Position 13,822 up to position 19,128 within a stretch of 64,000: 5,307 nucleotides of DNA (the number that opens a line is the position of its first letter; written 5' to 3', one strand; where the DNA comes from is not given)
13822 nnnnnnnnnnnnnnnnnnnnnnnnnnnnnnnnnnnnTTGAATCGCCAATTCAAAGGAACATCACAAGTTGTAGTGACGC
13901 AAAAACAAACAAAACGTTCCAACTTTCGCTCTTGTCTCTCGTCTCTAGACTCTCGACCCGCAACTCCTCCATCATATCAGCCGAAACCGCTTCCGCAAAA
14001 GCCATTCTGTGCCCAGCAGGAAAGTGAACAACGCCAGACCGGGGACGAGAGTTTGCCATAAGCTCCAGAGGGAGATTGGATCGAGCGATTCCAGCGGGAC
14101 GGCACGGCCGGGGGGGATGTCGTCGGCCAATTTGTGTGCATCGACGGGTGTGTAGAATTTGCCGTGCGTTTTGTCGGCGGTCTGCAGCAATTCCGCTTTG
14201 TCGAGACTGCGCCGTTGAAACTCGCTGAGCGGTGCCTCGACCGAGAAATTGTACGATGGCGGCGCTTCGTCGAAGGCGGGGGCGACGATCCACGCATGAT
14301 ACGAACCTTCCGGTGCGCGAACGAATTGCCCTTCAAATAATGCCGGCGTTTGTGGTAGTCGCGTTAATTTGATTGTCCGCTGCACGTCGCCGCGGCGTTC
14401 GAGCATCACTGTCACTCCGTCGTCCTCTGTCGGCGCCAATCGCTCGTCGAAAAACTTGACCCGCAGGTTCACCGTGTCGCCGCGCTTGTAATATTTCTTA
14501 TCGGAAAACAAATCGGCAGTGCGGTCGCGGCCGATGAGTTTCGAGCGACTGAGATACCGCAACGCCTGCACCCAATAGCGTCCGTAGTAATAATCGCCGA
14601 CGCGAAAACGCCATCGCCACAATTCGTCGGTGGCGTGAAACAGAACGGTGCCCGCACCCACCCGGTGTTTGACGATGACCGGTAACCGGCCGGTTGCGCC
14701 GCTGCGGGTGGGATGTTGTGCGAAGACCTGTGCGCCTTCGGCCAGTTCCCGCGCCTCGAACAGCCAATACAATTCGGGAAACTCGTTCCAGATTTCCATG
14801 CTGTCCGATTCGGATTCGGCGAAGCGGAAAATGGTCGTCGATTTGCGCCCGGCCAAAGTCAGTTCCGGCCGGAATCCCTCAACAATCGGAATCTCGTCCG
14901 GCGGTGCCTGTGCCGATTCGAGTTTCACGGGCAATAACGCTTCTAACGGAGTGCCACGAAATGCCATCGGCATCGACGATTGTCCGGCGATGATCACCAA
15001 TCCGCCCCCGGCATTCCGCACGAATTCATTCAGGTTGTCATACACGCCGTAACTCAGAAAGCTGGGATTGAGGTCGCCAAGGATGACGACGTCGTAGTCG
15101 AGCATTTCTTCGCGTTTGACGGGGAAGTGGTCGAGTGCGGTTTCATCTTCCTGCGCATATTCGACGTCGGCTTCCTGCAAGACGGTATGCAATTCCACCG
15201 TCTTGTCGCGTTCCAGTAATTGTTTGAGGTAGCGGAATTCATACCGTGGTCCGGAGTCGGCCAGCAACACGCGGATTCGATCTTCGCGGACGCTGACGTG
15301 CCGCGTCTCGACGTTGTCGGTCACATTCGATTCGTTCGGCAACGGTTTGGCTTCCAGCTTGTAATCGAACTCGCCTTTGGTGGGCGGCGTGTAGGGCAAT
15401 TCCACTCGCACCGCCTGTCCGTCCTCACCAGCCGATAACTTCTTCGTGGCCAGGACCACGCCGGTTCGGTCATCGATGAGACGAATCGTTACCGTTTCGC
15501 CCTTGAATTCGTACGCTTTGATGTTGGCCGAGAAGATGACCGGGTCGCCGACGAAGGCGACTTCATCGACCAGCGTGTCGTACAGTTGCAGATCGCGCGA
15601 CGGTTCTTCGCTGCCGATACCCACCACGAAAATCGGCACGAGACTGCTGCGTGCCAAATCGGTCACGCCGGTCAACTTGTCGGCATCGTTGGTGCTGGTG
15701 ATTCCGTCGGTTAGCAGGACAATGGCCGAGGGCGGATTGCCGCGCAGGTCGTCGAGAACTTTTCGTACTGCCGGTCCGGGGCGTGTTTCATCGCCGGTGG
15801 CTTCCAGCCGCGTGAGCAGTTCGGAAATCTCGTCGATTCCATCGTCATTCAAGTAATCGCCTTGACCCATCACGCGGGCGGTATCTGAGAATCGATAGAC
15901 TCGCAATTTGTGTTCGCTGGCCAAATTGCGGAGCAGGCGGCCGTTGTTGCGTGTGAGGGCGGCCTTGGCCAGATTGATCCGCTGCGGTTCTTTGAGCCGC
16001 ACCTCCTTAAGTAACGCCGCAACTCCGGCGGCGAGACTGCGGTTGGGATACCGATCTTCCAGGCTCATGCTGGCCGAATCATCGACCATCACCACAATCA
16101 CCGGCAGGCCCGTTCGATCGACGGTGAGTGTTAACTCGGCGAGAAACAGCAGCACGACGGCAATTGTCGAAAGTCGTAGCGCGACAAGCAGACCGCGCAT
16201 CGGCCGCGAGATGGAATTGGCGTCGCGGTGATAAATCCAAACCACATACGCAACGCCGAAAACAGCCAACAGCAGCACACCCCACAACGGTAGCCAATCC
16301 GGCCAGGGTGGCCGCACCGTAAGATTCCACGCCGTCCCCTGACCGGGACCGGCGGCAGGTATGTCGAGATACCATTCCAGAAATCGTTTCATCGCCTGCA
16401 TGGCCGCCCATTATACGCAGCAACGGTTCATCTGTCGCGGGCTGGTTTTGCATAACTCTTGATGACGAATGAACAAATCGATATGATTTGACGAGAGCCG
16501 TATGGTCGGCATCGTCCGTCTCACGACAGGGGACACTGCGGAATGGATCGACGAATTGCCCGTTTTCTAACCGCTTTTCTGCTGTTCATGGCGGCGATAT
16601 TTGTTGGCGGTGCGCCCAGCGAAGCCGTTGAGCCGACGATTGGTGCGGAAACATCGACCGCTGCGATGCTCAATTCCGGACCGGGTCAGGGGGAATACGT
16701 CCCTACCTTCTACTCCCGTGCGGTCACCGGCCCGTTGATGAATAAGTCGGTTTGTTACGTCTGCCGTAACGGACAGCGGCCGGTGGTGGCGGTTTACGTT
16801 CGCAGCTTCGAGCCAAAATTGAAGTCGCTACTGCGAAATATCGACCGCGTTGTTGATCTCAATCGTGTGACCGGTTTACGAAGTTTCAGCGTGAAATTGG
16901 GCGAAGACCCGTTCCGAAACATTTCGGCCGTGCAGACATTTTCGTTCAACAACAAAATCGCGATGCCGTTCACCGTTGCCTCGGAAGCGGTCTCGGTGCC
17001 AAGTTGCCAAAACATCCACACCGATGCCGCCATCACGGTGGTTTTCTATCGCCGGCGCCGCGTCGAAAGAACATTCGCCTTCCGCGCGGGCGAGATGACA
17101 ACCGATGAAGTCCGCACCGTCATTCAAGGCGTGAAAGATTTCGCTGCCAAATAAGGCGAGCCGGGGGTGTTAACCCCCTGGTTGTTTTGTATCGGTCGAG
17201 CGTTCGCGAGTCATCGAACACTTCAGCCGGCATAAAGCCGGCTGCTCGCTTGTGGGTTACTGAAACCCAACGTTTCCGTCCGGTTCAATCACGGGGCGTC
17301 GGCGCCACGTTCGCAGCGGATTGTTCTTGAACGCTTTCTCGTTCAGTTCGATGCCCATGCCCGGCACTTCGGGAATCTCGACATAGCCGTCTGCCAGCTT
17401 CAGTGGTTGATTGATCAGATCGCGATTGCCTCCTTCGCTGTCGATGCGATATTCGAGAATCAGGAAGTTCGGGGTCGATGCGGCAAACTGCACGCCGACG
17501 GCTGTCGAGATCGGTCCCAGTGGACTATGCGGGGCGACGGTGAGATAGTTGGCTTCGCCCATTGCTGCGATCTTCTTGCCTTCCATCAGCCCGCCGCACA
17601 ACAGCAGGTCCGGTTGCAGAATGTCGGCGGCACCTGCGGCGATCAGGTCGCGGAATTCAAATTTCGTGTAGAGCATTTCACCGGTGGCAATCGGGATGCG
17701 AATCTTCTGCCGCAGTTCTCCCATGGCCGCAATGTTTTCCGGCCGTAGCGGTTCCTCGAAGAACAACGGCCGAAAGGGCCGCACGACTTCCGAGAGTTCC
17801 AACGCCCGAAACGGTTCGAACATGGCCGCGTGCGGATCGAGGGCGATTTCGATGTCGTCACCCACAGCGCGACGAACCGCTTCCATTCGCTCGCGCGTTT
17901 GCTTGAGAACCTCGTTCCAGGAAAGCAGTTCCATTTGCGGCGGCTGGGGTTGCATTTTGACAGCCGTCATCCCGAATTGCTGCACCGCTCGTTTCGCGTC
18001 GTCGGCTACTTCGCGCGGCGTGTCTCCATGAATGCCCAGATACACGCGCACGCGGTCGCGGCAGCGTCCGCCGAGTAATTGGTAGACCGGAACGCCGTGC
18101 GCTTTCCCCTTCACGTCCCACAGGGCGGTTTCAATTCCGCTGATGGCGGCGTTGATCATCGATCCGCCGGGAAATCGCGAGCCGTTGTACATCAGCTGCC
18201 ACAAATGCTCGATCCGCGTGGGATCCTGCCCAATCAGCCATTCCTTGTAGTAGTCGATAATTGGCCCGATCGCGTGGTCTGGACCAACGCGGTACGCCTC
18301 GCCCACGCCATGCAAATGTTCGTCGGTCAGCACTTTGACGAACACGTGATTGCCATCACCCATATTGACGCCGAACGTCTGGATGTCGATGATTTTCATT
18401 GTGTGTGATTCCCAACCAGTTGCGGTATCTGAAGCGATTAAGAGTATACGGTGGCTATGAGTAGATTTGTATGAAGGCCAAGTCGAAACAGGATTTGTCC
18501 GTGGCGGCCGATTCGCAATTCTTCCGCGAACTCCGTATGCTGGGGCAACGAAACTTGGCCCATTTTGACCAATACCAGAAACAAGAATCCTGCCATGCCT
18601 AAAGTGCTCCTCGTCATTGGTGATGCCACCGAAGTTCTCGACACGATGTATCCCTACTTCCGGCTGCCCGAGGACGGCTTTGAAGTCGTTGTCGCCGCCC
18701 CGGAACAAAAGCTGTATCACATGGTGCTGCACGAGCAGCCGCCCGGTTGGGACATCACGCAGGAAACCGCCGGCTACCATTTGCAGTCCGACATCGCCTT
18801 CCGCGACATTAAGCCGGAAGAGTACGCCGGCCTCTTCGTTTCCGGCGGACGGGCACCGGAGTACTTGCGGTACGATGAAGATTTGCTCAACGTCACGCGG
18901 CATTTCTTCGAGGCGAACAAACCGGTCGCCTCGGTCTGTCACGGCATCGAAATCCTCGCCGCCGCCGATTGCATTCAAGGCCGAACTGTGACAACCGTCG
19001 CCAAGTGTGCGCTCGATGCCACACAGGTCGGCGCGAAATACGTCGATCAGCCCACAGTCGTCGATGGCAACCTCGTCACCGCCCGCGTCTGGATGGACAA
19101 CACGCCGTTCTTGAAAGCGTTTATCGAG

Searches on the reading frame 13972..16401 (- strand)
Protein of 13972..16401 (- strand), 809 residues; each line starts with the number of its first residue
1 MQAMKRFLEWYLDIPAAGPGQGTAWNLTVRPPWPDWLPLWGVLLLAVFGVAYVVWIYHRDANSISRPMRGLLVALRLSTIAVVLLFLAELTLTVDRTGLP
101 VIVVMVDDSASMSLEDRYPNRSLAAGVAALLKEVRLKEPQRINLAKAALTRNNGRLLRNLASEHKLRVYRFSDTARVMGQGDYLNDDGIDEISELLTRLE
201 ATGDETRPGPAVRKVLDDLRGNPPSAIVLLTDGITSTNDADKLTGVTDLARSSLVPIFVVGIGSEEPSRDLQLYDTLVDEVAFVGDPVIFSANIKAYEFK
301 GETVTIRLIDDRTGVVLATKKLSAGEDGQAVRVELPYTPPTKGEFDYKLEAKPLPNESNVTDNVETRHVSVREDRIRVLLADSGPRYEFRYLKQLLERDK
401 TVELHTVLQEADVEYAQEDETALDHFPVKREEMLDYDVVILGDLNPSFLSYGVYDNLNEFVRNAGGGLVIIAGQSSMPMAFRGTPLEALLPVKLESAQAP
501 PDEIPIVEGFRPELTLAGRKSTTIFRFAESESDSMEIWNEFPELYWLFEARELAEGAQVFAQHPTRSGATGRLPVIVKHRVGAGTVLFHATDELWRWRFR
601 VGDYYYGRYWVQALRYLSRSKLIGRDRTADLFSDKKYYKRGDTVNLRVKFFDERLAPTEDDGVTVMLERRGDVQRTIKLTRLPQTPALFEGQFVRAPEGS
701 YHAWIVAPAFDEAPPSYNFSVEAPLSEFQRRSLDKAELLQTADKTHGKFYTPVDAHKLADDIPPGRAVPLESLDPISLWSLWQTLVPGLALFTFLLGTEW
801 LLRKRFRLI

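Call 7: search_protein_families(library=pfam, proteins=[window:13972-16401:-], max_evalue=0.1)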
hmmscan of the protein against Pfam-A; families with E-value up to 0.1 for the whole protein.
window:13972-16401:- (809 aa): 7 families
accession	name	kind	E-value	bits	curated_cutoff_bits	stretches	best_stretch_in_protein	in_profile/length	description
PF13519.12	VWA_2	-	7.4e-07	30.2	27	1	102-233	1-106/107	von Willebrand factor type A domain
PF24157.1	DUF7408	-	6.6e-06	26.7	27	1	433-499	35-94/174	Domain of unknown function (DUF7408)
PF00092.34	VWA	-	5.2e-05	24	23.8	1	165-271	39-147/174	von Willebrand factor type A domain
PF13768.12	VWA_3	-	7.4e-05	23.3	27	1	157-272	28-143/155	von Willebrand factor type A domain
PF07090.17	GATase1_like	-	0.0015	18.6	27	1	411-617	43-245/247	Putative glutamine amidotransferase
PF01835.25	MG2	-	0.0025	18.6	32.8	1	631-676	4-49/96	MG2 domain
PF05762.20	VWA_CoxE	-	0.095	12.6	26.4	0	176-264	99-187/222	VWA domain containing CoxE-like protein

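Call 8: search_protein_families(library=ncbifam, proteins=[window:13972-16401:-], max_evalue=0.1)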
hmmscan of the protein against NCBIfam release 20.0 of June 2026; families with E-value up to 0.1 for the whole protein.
window:13972-16401:- (809 aa): 1 family
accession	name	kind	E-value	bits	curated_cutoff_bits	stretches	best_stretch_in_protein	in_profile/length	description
NF047508.1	VWA_BatA_Lepto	exception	0.005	15.9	380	1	226-272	193-238/315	VWA domain-containing protein BatA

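Call 34: find_homologous_proteins(query=window:13972-16401:-, max_evalue=1e-30)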
Query window:13972-16401:- (809 aa): 993 proteins with E <= 1e-30 among 8000 candidates; the best 120 are listed.
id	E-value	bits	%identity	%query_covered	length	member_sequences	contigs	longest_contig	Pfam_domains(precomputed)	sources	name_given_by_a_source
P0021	0.0e+0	1690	91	100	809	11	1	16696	PF13519.13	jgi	jgi:uncharacterized membrane protein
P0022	0.0e+0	1384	73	100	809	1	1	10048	-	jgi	jgi:hypothetical protein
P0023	0.0e+0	1354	72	100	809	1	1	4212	-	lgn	-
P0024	0.0e+0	1220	66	100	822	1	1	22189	-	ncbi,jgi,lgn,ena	-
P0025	0.0e+0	1182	63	100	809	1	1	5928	-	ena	-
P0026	0.0e+0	1100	59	100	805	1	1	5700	PF13768.13,PF00092.35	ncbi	-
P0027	0.0e+0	1098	61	97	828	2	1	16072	-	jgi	-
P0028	0.0e+0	1090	58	100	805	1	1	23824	PF07090.18,PF24157.2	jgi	jgi:uncharacterized membrane protein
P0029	0.0e+0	1088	60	97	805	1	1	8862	-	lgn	-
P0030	0.0e+0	1056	58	100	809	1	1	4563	-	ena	-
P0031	0.0e+0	1050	58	100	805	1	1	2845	PF13768.13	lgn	-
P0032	0.0e+0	1042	100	58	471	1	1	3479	PF13768.13,PF00092.35,PF13519.13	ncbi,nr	ncbi:MAG: VWA domain-containing protein, partial [Planctomycetaceae bacterium]|nr:VWA domain-contain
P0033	0.0e+0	1041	58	100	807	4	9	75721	-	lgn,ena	-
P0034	0.0e+0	1040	57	100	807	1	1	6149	PF00092.35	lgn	-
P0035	0.0e+0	1035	56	100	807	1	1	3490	-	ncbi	-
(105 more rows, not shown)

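Call 37: find_encoding_contigs(protein=P0021, flank=6000, max_places=2)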
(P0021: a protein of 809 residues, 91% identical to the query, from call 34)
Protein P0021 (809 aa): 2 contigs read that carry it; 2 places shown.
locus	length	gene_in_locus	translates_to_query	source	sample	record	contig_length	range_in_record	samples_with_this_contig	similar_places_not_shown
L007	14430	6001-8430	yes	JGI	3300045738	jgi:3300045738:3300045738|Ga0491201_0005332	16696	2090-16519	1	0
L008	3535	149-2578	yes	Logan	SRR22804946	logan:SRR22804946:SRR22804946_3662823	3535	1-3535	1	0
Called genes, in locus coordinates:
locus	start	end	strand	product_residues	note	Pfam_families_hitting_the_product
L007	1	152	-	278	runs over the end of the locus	PF01261:AP_endonuc_2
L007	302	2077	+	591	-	PF14559:TPR_19, PF13432:TPR_16 (weak), PF00515:TPR_1 (weak), PF07719:TPR_2 (weak), PF13432:TPR_16 (weak), PF13432:TPR_16, PF14559:TPR_19, PF13424:TPR_12, +26 more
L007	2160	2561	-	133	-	PF19662:DUF6165, PF14063:DUF4254 (faint)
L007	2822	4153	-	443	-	PF01011:PQQ (faint), PF13360:PQQ_2, PF13570:Beta-prop_ACSF4 (faint), PF13360:PQQ_2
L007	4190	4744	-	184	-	PF01965:DJ-1_PfpI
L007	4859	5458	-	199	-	-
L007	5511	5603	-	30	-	-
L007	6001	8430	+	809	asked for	PF13519:VWA_2 (weak)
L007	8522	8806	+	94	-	-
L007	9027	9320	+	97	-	-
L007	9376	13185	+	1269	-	-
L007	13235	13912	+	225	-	-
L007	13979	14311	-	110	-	-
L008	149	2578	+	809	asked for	PF13519:VWA_2 (weak)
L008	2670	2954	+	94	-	-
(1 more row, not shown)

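Call 38: find_encoding_contigs(protein=P0022, flank=6000, max_places=2)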
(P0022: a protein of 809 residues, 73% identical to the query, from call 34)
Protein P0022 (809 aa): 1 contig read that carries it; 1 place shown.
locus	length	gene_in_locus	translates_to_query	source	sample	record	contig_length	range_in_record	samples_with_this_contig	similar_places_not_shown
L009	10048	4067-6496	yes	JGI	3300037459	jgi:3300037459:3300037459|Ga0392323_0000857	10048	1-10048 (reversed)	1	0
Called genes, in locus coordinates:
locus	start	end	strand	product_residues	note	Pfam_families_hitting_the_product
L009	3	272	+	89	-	?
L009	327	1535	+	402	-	PF28597:T2SSF_N, PF00482:T2SSF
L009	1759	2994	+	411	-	PF01408:GFO_IDH_MocA, PF19051:GFO_IDH_MocA_C2, PF22725:GFO_IDH_MocA_C3 (weak), PF19051:GFO_IDH_MocA_C2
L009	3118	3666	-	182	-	PF00994:MoCF_biosynth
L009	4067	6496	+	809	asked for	-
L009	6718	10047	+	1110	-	?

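Call 39: find_encoding_contigs(protein=P0024, flank=6000, max_places=2)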
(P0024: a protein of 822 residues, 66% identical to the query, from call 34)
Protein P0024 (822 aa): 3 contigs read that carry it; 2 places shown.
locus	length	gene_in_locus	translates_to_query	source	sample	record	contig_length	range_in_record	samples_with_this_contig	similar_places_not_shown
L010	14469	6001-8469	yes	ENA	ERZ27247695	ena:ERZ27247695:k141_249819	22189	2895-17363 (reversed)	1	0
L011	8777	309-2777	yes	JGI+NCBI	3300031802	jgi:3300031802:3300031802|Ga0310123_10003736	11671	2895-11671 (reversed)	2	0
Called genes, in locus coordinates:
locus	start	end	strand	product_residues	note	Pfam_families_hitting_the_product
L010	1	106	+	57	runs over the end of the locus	-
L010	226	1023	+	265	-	PF13489:Methyltransf_23, PF01135:PCMT, PF01209:Ubie_methyltran, PF01728:FtsJ (weak), PF13847:Methyltransf_31, PF08241:Methyltransf_11, PF08242:Methyltransf_12, PF13649:Methyltransf_25, +5 more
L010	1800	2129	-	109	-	PF00582:Usp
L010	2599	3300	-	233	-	PF02985:HEAT (faint), PF13646:HEAT_2, PF03130:HEAT_PBS (faint)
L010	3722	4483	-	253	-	PF07719:TPR_2 (faint)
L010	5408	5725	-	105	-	-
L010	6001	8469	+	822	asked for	-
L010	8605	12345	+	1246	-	-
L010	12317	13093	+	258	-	-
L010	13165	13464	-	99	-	-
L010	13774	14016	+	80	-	-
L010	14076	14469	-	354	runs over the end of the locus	PF08450:SGL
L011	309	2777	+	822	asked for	-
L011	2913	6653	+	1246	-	-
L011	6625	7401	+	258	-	-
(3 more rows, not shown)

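Call 61: search_protein_families(library=ncbifam, proteins=[L007:8522-8806:+, L007:9018-9320:+], max_evalue=0.01)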
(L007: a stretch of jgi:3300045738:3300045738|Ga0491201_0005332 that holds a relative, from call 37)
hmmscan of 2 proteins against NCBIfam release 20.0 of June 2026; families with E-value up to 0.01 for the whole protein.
L007:8522-8806:+ (94 aa): 0 families

L007:9018-9320:+ (100 aa): 1 family
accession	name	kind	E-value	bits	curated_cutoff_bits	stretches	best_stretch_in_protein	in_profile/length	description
NF033682.1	retention_LapA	subfamily_domain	0.0074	16.5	50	1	28-65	94-127/145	retention module-containing protein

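Call 62: search_protein_families(library=pfam, proteins=[L007:8522-8806:+, L007:9018-9320:+], max_evalue=0.01)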
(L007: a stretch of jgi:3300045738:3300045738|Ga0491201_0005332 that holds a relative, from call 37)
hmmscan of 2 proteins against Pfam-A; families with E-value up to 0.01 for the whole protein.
L007:8522-8806:+ (94 aa): 0 families

L007:9018-9320:+ (100 aa): 0 families

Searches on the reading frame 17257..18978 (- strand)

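Call 7: search_protein_families(library=pfam, proteins=[window:17257-18978:-], max_evalue=0.1)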
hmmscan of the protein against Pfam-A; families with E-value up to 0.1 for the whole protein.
window:17257-18978:- (573 aa): 2 families
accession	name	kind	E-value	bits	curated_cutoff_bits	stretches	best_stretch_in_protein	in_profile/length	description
PF13378.12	MR_MLE_C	-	1.7e-61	208.2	29.4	1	323-548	1-218/219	Enolase C-terminal domain-like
PF02746.21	MR_MLE_N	-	4.3e-19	69.3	22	1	206-303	23-117/117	Mandelate racemase / muconate lactonizing enzyme, N-terminal domain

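Call 8: search_protein_families(library=ncbifam, proteins=[window:17257-18978:-], max_evalue=0.1)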
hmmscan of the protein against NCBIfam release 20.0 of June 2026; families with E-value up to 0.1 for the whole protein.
window:17257-18978:- (573 aa): 15 families
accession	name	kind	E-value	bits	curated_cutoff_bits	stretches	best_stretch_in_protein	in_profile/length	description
NF010624.0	PRK14017.1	equivalog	4.1e-97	325.7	311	1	194-559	1-368/382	galactonate dehydratase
NF040790.2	glucon_galact_dh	equivalog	1.5e-67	228.1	750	1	211-553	25-369/390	bifunctional D-gluconate/D-galactonate dehydratase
NF043051.1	ManoateDhtManD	equivalog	1.3e-59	202.1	550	2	194-349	1-155/403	D-mannonate dehydratase ManD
NF011654.0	PRK15072.1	subfamily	5.9e-57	193.4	430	2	194-350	1-156/404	D-galactonate dehydratase family protein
NF040866.1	AraD_Arch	equivalog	2.5e-44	151.8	650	1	212-551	35-367/372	arabinonate dehydratase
NF047820.1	TalGalacDh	equivalog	1.9e-38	132.3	500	1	211-550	38-361/371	L-talarate/galactarate dehydratase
NF011968.0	PRK15440.1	equivalog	2e-32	112.6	393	1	200-549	50-387/395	L-rhamnonate dehydratase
TIGR02534.1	mucon_cyclo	subfamily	1.1e-27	97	334.95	1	210-551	28-363/368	muconate/chloromuconate family cycloisomerase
NF043002.1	HProlDhtase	equivalog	4.2e-15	55.5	500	1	214-548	36-357/366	cis-3-hydroxy-L-proline dehydratase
TIGR03247.1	glucar-dehydr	equivalog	1.5e-08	33.8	828.7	1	376-551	226-403/441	glucarate dehydratase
NF041118.1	A_G_epim_Thtga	equivalog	4.1e-08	32.7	500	1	210-462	30-269/341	L-Ala-D/L-Glu epimerase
TIGR01928.1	menC_lowGC_arch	equivalog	1.6e-05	24.1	200.65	1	276-481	89-278/325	o-succinylbenzoate synthase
NF042940.1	racemase_DgcA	equivalog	0.00044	19.6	400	1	277-475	83-260/323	N-acetyl-D-Glu racemase DgcA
TIGR01927.1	menC_gam_Gplu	equivalog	0.00071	18.9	130.55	1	362-454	141-235/307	o-succinylbenzoate synthase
NF002782.0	PRK02901.1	equivalog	0.00073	18.6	288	1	336-561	102-316/328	o-succinylbenzoate synthase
